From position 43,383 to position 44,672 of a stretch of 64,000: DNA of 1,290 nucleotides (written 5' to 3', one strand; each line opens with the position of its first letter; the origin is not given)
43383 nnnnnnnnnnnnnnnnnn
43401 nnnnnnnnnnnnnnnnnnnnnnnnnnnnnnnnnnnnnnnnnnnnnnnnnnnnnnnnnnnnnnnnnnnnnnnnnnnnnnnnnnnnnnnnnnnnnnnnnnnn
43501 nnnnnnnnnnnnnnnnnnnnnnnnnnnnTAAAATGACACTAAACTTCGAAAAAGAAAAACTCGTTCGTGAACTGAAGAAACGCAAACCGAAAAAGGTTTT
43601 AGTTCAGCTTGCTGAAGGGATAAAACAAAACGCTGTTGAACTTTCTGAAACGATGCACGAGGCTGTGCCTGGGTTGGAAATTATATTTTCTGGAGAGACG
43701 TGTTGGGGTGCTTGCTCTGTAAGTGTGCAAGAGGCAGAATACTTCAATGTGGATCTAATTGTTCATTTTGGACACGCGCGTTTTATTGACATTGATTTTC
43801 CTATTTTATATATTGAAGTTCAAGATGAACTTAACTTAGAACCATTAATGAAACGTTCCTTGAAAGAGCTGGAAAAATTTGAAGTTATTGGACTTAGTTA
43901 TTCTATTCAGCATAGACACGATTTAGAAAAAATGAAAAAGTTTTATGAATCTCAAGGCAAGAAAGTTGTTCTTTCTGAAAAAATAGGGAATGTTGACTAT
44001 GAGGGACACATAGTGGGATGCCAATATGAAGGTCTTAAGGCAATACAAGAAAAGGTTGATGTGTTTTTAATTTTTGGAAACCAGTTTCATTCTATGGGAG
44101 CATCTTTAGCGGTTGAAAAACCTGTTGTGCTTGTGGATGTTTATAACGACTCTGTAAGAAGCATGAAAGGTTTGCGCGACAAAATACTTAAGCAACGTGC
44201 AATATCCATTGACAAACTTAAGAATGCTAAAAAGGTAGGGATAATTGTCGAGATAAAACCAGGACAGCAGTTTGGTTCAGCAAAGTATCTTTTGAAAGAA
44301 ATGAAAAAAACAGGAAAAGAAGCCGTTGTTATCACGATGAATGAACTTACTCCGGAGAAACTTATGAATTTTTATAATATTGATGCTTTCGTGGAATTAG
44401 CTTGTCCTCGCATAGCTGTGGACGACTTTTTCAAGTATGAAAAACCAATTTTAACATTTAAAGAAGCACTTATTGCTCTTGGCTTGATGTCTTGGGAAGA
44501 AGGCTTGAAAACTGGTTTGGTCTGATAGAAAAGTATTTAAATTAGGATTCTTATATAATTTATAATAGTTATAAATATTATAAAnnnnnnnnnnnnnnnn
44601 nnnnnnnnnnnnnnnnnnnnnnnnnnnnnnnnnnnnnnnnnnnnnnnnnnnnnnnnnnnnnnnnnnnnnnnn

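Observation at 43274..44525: A [2Fe-2S] ferredoxin-like gene is translationally coupled to dph2: candidate missing electron donor for archaeal diphthamide synthesis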

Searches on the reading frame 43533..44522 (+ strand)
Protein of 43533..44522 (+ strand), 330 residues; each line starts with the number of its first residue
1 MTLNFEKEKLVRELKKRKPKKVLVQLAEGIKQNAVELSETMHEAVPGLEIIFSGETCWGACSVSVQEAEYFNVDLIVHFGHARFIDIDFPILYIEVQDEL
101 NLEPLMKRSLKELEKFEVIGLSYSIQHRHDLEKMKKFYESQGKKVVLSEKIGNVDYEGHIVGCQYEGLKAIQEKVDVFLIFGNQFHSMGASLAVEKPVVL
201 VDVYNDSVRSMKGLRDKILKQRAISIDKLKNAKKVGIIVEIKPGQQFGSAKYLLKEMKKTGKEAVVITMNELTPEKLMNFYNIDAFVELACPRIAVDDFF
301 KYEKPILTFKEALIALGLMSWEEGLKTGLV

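Call 3: search_protein_families(library=pfam, proteins=[window:43533-44522:+], max_evalue=0.1)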
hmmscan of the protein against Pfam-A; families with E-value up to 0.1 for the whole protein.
window:43533-44522:+ (330 aa): 2 families
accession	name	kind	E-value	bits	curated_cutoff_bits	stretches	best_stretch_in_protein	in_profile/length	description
PF01866.22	Diphthamide_syn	-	2.7e-73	247.5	33.2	1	27-323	2-299/302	Putative diphthamide synthesis protein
PF23992.1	Pam3_gp32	-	0.03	14.7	27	0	236-286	18-65/108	Phage Pam3 gp32-like protein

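Call 4: search_protein_families(library=ncbifam, proteins=[window:43533-44522:+], max_evalue=0.1)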
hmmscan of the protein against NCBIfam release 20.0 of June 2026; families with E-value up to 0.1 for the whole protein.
window:43533-44522:+ (330 aa): 3 families
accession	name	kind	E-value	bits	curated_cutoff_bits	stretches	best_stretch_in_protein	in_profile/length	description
TIGR00322.1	diphth2_R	domain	1e-78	264.9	35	1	4-316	2-320/320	diphthamide biosynthesis enzyme Dph1/Dph2 domain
TIGR03682.1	arCOG04112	equivalog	2.2e-78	263.6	202.8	1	20-317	3-297/308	diphthamide biosynthesis enzyme Dph2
TIGR00272.1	DPH2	equivalog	9.2e-18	64.2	184.05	1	54-321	88-373/497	diphthamide biosynthesis protein 2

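Call 14: find_homologous_proteins(query=window:43533-44522:+, max_evalue=0.00001)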
Query window:43533-44522:+ (330 aa): 737 proteins with E <= 0.00001 among 3998 candidates; the best 120 are listed.
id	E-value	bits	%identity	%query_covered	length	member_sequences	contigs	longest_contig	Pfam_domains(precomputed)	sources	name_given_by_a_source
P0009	5.9e-212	720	100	100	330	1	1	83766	PF01866.23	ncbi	-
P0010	1.9e-184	630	85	100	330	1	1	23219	PF01866.23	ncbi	-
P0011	5.4e-176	602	81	100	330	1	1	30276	PF01866.23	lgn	-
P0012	3.0e-175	600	79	100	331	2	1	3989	PF01866.23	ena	-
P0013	9.4e-169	579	75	100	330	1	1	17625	PF01866.23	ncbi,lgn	-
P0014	1.3e-166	571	76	100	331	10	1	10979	PF01866.23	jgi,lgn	-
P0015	2.5e-159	548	74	100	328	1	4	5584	PF01866.23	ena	-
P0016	2.8e-159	547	74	100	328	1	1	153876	PF01866.23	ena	-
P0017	1.0e-158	546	71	99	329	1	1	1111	PF01866.23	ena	-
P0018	1.2e-158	545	75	100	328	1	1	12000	PF01866.23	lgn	-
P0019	6.4e-158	543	75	100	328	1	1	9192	PF01866.23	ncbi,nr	ncbi:MAG: diphthamide biosynthesis enzyme Dph2 [Nanoarchaeota archaeon]|nr:diphthamide biosynthesis 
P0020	1.6e-157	542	74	100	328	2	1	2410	PF01866.23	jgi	-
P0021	1.8e-157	541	74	100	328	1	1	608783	PF01866.23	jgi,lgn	jgi:2-(3-amino-3-carboxypropyl)histidine synthase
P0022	2.9e-157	541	72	100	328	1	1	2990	PF01866.23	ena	-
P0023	1.1e-156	539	72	100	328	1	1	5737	PF01866.23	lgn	-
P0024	1.7e-156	538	72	99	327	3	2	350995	PF01866.23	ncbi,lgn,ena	-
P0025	3.7e-156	537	72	100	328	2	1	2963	PF01866.23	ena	-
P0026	3.8e-156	537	72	100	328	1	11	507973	PF01866.23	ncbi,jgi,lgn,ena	ncbi:MAG: diphthamide biosynthesis enzyme Dph2 [Candidatus Pacearchaeota archaeon]|jgi:2-(3-amino-3-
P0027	4.8e-156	537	72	100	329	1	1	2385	PF01866.23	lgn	-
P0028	6.9e-156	536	74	100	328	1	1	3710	PF01866.23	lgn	-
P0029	7.5e-156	536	73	100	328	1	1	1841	PF01866.23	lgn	-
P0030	7.9e-156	536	73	100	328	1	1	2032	PF01866.23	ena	-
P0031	2.7e-155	534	72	100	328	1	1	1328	PF01866.23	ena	-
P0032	3.5e-155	534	73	100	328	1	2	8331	PF01866.23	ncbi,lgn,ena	-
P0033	4.3e-155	534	72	100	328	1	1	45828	PF01866.23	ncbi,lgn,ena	-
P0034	5.9e-155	533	72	100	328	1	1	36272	PF01866.23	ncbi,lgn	ncbi:MAG: diphthamide biosynthesis enzyme Dph2 [Candidatus Pacearchaeota archaeon]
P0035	1.4e-154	532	70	100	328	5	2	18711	PF01866.23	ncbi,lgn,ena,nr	ncbi:MAG: diphthamide biosynthesis enzyme Dph2 [Nanoarchaeota archaeon]|nr:diphthamide biosynthesis 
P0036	1.8e-154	532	72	99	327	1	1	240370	PF01866.23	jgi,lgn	jgi:2-(3-amino-3-carboxypropyl)histidine synthase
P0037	2.4e-154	531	70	100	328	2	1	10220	PF01866.23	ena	-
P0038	2.5e-154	531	72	100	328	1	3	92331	PF01866.23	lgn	-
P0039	2.6e-154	531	71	100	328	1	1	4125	PF01866.23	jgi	-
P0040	3.1e-154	531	72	100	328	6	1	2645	PF01866.23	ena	-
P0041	3.2e-154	531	72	100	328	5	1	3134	PF01866.23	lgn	-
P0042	3.5e-154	531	72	99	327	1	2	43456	PF01866.23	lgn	-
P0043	6.9e-154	530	72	100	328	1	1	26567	PF01866.23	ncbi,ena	-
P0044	7.9e-154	530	72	100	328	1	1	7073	PF01866.23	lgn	-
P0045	8.9e-154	529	72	99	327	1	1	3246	PF01866.23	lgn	-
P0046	1.6e-153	528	72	100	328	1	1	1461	PF01866.23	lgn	-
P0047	1.9e-153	528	69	100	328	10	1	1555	PF01866.23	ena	-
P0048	3.2e-153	528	71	100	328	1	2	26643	PF01866.23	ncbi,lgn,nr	ncbi:diphthamide biosynthesis enzyme Dph2 [Candidatus Pacearchaeota archaeon]|nr:diphthamide biosynt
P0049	3.6e-153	527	72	100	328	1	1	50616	PF01866.23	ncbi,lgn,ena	-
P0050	3.7e-153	527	71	100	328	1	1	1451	PF01866.23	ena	-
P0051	4.0e-153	527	70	100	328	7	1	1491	PF01866.23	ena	-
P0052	4.6e-153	527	70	100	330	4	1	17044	PF01866.23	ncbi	-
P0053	4.9e-153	527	70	100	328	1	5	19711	PF01866.23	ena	-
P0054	5.0e-153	527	73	100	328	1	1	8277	PF01866.23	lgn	-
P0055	5.6e-153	527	70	100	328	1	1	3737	PF01866.23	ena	-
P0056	5.7e-153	527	70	100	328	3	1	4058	PF01866.23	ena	-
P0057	5.9e-153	527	70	100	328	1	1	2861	PF01866.23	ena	-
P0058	6.1e-153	527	70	100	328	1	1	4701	PF01866.23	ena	-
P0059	6.4e-153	527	71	100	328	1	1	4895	PF01866.23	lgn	-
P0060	6.8e-153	526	72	100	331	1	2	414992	PF01866.23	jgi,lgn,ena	-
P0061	6.9e-153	526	70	100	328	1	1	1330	PF01866.23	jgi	-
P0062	8.7e-153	526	69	100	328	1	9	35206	PF01866.23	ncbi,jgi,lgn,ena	-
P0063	9.4e-153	526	71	100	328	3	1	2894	PF01866.23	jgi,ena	-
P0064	9.6e-153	526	72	100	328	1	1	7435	PF01866.23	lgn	-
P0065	9.8e-153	526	69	100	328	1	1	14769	PF01866.23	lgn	-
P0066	1.2e-152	526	69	100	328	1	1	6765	PF01866.23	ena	-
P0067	1.3e-152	526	72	100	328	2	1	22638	PF01866.23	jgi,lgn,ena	-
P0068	1.8e-152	525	72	100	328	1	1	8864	PF01866.23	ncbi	-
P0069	1.9e-152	525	71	100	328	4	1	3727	PF01866.23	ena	-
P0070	2.3e-152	525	70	100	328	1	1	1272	PF01866.23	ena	-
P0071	2.6e-152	525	70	100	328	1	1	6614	PF01866.23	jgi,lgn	-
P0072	3.0e-152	524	71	100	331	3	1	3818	PF01866.23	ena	-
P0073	3.5e-152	524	70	100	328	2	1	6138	PF01866.23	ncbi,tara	tara:strand:- start:950 stop:1936 length:987 start_codon:yes stop_codon:yes gene_type:complete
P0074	3.9e-152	524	69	100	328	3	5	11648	PF01866.23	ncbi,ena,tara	tara:strand:- start:237 stop:1223 length:987 start_codon:yes stop_codon:yes gene_type:complete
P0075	4.0e-152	524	71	100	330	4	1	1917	PF01866.23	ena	-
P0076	4.6e-152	524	71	100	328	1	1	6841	PF01866.23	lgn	-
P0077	5.8e-152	523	69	100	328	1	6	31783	PF01866.23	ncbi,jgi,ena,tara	jgi:2-(3-amino-3-carboxypropyl)histidine synthase|tara:strand:- start:2513 stop:3499 length:987 star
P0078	6.7e-152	523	71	100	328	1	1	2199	PF01866.23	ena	-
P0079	8.6e-152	523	71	100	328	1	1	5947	PF01866.23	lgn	-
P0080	9.3e-152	523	70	100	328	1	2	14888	PF01866.23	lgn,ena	-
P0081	1.3e-151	522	71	100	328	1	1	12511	PF01866.23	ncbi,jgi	jgi:2-(3-amino-3-carboxypropyl)histidine synthase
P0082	1.3e-151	522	70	100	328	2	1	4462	PF01866.23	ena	-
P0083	1.4e-151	522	71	100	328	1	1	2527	PF01866.23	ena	-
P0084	1.4e-151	522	70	100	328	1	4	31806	PF01866.23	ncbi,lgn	ncbi:MAG: diphthamide biosynthesis enzyme Dph2 [Candidatus Pacearchaeota archaeon]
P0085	1.5e-151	522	70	100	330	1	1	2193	PF01866.23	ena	-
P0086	1.6e-151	522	69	100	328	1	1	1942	PF01866.23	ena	-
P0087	1.8e-151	522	70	100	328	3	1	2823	PF01866.23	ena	-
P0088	2.3e-151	521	70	100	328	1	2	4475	PF01866.23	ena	-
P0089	2.3e-151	521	69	100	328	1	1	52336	PF01866.23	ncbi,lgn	-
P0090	2.4e-151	521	68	100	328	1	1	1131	PF01866.23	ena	-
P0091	3.1e-151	521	69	100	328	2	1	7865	PF01866.23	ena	-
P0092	3.3e-151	521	71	100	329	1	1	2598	PF01866.23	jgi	-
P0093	3.5e-151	521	70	100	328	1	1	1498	PF01866.23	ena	-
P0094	3.6e-151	521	69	100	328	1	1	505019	PF01866.23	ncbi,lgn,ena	-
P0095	3.7e-151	521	69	100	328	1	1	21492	PF01866.23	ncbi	-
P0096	3.8e-151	521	69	100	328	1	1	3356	PF01866.23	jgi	jgi:2-(3-amino-3-carboxypropyl)histidine synthase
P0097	5.2e-151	520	71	100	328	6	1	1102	PF01866.23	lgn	-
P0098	5.8e-151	520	70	99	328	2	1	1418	PF01866.23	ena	-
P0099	6.4e-151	520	70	100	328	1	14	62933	PF01866.23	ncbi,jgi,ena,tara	tara:strand:- start:248 stop:1234 length:987 start_codon:yes stop_codon:yes gene_type:complete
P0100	6.9e-151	520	69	100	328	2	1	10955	PF01866.23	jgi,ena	-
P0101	7.4e-151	520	69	100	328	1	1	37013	PF01866.23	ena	-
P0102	8.1e-151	520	71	100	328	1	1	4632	PF01866.23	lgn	-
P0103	9.0e-151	519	69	100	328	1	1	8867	PF01866.23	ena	-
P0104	1.1e-150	519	72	100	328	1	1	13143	PF01866.23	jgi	-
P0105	1.1e-150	519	69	100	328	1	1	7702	PF01866.23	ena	-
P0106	1.3e-150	519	69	100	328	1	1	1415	PF01866.23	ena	-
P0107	1.7e-150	519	69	100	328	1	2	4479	PF01866.23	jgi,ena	-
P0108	1.8e-150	518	70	100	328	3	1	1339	PF01866.23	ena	-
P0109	2.0e-150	518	70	99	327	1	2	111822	PF01866.23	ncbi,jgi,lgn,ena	-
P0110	2.8e-150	518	69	100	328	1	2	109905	PF01866.23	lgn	-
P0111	3.1e-150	518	69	100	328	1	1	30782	PF01866.23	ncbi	-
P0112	3.1e-150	518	69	100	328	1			PF01866.23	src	-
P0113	3.5e-150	518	69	100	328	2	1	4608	PF01866.23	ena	-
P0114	4.0e-150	517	71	100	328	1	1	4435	PF01866.23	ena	-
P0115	4.1e-150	517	69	100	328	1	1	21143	PF01866.23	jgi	-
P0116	4.4e-150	517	70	100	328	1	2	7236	PF01866.23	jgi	jgi:2-(3-amino-3-carboxypropyl)histidine synthase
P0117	4.7e-150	517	69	100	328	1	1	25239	PF01866.23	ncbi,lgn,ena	ncbi:MAG: diphthamide biosynthesis enzyme Dph2 [Nanoarchaeota archaeon]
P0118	4.9e-150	517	68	100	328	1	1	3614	PF01866.23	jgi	jgi:2-(3-amino-3-carboxypropyl)histidine synthase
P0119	6.5e-150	517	68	100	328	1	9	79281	PF01866.23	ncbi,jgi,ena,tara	jgi:2-(3-amino-3-carboxypropyl)histidine synthase|tara:strand:- start:492 stop:1478 length:987 start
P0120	6.6e-150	517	68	100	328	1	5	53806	PF01866.23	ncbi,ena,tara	tara:strand:- start:862 stop:1848 length:987 start_codon:yes stop_codon:yes gene_type:complete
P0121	6.8e-150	517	68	100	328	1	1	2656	PF01866.23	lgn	-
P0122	6.8e-150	517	68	100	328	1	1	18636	PF01866.23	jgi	jgi:2-(3-amino-3-carboxypropyl)histidine synthase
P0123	9.0e-150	516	70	100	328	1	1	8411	PF01866.23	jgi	-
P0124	1.1e-149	516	69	100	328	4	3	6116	PF01866.23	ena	-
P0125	1.1e-149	516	69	100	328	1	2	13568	PF01866.23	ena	-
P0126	1.4e-149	516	70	100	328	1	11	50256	PF01866.23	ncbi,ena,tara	tara:strand:- start:2033 stop:3019 length:987 start_codon:yes stop_codon:yes gene_type:complete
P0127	1.4e-149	516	71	100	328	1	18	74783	PF01866.23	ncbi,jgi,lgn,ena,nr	ncbi:MAG TPA: diphthamide biosynthesis enzyme Dph2 [Candidatus Nanoarchaeia archaeon]|nr:diphthamide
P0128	1.7e-149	515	68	100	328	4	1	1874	PF01866.23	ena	-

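Call 17: find_related_loci(query=A1, collection=genome_contigs, flank=10000)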
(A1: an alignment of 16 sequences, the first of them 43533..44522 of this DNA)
Query A1 (330 aa) in genome_contigs; peptide patterns used: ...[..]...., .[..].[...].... (x = any residue, [..] = any of these).
520 stretches matched a pattern; 417 encode a relative of the query (tblastn E <= 1e-3); the best 80 are kept; 80 distinct loci.
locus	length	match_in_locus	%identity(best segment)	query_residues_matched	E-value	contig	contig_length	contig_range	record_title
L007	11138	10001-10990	85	1-330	0e+0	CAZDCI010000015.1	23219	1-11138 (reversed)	MAG TPA_asm: Candidatus Woesearchaeota archaeon isolate SRP141376_co1_348 genome assembly, contig: NODE_4805_length_2321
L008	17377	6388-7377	75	1-330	1e-167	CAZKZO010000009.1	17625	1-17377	MAG TPA_asm: Candidatus Woesearchaeota archaeon isolate binchicken_co17_241 genome assembly, contig: NODE_7846_length_17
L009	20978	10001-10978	72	3-330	3e-164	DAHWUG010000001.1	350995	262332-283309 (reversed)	MAG TPA_asm: Nanoarchaeota archaeon isolate clean1988 NODE_1_length_350995_cov_6.132942, whole genome shotgun sequence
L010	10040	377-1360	72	1-330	2e-163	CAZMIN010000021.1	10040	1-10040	MAG TPA_asm: Candidatus Woesearchaeota archaeon isolate binchicken_co85_65 genome assembly, contig: NODE_3274_length_100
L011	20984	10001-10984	72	1-330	9e-163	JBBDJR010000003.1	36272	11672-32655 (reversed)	MAG: Candidatus Pacearchaeota archaeon isolate LejiaA_36_51 Lejia_A_1839_length_36272_cov_31, whole genome shotgun seque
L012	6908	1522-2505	72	1-330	3e-162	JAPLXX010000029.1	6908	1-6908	MAG: Candidatus Pacearchaeota archaeon isolate LacPavin_0920_SED2_MAG_35_12 LacPavin_0920_SED2_scaffold_685051, whole ge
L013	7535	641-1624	70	1-330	8e-162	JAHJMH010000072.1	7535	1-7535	MAG: Nanoarchaeota archaeon isolate Old_saline.mb.30 Old_saline.mb.30_k141_1120167, whole genome shotgun sequence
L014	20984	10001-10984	71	1-330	2e-161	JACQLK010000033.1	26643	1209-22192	MAG: Candidatus Pacearchaeota archaeon isolate NC_groundwater_1201_Ag_S-0.1um_38_135 S_p1_S3_coassembly_k141_2230014, wh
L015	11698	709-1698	71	1-330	8e-161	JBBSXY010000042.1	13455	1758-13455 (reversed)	MAG: Nanoarchaeota archaeon isolate H32-bin010 H32_bin010_000000000042, whole genome shotgun sequence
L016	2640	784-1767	69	1-330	2e-169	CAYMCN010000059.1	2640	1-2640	MAG TPA_asm: Candidatus Woesearchaeota archaeon isolate binchicken_co201_7 genome assembly, contig: NODE_57482_length_26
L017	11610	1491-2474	71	1-330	3e-159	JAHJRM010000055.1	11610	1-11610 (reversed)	MAG: Nanoarchaeota archaeon isolate OS_PC_MetaG.mb.152 OS_PC_MetaG.mb.152_k141_232440, whole genome shotgun sequence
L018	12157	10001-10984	71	1-330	1e-159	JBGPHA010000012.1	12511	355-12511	MAG: Candidatus Nanoarchaeia archaeon isolate OBJ_0618_7090110_37 k141_814751_length_12511_cov_10.0000, whole genome sho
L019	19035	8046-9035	69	1-330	3e-159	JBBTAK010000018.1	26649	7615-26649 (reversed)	MAG: Nanoarchaeota archaeon isolate H43-bin094_1 H43_bin094_1_000000000018, whole genome shotgun sequence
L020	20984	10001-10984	69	1-330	6e-159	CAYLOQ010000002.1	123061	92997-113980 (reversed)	MAG TPA_asm: Candidatus Woesearchaeota archaeon isolate binchicken_co85_6 genome assembly, contig: NODE_48_length_123061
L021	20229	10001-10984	69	1-330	6e-159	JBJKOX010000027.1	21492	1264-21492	MAG: Candidatus Pacearchaeota archaeon isolate Bin_106 S1Ck127_2305406_flag_1_multi_7.0000_len_21492, whole genome shotg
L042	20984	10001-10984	65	1-330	6e-151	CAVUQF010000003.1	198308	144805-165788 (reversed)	MAG: uncultured Nanoarchaeota archaeon isolate MFD01689.bin.1.29 genome assembly, contig: contig_64605, whole genome sho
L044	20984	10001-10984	66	1-330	4e-150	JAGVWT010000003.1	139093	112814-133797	Candidatus Pacearchaeota archaeon isolate RIFCSPHIGHO2_02_FULL_33_14 rifcsphigho2_02_scaffold_515, whole genome shotgun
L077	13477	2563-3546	64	1-330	3e-139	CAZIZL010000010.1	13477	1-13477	MAG TPA_asm: Candidatus Woesearchaeota archaeon isolate SRP050083_co2_601 genome assembly, contig: NODE_3401_length_1347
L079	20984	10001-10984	65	1-330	2e-138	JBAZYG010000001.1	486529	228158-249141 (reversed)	MAG: Candidatus Pacearchaeota archaeon isolate SO_2017_GW1_75 NODE_121_length_486529_cov_2.277651_OW334_2017, whole geno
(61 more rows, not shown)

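Call 43: search_protein_families(library=pfam, proteins=[L014:8826-9386:+, L079:2842-3996:+, L042:9018-9632:-, L044:5244-7019:-, L077:4413-5138:+], max_evalue=0.001)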
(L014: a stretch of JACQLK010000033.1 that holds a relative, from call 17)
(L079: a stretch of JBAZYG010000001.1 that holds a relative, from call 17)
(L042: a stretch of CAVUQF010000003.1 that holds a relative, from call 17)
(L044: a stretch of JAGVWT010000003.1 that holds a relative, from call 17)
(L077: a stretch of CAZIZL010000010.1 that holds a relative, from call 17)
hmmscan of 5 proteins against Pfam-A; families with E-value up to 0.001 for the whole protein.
L014:8826-9386:+ (187 aa): 4 families
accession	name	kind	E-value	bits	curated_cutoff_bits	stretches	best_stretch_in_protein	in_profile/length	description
PF00578.27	AhpC-TSA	-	2.7e-40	137.6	26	1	4-133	1-123/124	AhpC/TSA family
PF08534.16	Redoxin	-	6.9e-18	65.3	26.6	1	5-140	3-137/148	Redoxin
PF10417.14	1-cysPrx_C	-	1.1e-08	35.4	21.1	1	154-178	1-28/41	C-terminal domain of 1-Cys peroxiredoxin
PF02630.20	SCO1-SenC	-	0.00021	21.7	22.8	1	22-74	12-66/134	SCO1/SenC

L079:2842-3996:+ (385 aa): 3 families
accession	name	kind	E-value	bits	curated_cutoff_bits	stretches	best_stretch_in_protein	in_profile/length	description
PF00266.25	Aminotran_5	-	6.8e-88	295.6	21.5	1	3-364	1-369/371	Aminotransferase class-V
PF01041.23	DegT_DnrJ_EryC1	-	6.5e-05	22.8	19.8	1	113-183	82-150/360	DegT/DnrJ/EryC1/StrS aminotransferase family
PF01212.27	Beta_elim_lyase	-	0.00023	21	27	1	66-182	52-172/288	Beta-eliminating lyase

L042:9018-9632:- (204 aa): 1 family
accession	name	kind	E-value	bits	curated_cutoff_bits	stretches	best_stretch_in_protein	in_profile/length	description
PF02589.21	LUD_dom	-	1.2e-32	113.6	22.6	1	14-169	2-152/189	LUD domain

L044:5244-7019:- (591 aa): 1 family
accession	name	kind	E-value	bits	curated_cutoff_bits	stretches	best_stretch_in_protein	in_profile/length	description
PF01909.29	NTP_transf_2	-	1.3e-06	29.1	21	1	163-210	9-47/93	Nucleotidyltransferase domain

L077:4413-5138:+ (242 aa): 2 families
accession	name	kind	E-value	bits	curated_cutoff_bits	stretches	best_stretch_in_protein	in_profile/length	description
PF13462.12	Thioredoxin_4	-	2.3e-22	80.4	23.2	1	67-242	7-163/165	Thioredoxin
PF01323.26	DSBA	-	1.4e-10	41.8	25.6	1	77-232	2-178/191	DSBA-like thioredoxin domain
